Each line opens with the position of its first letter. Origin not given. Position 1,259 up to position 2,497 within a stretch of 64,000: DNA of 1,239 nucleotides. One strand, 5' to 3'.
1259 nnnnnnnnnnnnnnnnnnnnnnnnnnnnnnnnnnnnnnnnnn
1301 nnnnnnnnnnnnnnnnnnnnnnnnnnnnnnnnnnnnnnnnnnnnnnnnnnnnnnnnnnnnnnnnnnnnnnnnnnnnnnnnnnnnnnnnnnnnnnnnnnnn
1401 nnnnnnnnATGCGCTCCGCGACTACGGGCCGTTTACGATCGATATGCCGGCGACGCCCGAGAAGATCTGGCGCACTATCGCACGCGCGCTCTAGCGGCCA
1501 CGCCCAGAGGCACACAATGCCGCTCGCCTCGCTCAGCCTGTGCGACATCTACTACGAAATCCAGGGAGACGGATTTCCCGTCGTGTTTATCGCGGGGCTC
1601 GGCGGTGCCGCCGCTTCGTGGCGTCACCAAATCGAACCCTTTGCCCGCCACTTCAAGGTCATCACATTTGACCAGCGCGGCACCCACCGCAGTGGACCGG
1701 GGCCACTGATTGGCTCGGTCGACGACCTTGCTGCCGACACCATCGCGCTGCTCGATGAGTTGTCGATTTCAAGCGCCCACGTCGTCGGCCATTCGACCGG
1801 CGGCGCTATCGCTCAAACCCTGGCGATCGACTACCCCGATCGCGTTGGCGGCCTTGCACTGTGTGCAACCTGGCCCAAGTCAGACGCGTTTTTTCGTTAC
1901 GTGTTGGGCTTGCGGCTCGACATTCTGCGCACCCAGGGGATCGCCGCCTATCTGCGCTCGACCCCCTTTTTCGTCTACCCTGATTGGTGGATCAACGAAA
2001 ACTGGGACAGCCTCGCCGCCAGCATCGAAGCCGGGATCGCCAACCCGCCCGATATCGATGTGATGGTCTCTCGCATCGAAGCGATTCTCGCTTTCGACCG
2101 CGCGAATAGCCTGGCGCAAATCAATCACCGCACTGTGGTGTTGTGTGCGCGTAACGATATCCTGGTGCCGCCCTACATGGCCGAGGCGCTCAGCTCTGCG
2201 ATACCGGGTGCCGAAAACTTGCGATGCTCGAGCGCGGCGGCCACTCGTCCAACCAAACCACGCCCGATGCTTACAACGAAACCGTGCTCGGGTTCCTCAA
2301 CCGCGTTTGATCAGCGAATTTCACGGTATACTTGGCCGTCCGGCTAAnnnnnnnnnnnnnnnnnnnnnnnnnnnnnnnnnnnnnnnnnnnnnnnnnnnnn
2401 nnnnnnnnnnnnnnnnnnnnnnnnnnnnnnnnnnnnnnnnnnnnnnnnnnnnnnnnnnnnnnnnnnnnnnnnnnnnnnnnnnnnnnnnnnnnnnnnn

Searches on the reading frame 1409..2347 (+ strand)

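Call 66: search_protein_families(library=pfam, proteins=[window:1409-2347:+], max_evalue=0.0001)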
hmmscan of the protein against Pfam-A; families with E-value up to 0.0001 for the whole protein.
window:1409-2347:+ (312 aa): 4 families
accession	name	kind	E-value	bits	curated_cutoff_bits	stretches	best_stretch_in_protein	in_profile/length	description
PF00561.26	Abhydrolase_1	-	2.2e-27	96.7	25.8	1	57-160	2-111/245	alpha/beta hydrolase fold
PF12697.13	Abhydrolase_6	-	6.5e-16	60.1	26.3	1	58-262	1-188/217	Alpha/beta hydrolase family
PF12146.15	Hydrolase_4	-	1.8e-12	47.5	27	1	58-162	7-117/239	Serine aminopeptidase, S33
PF03096.20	Ndr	-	7.9e-05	21.9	23.3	0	102-163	80-141/283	Ndr family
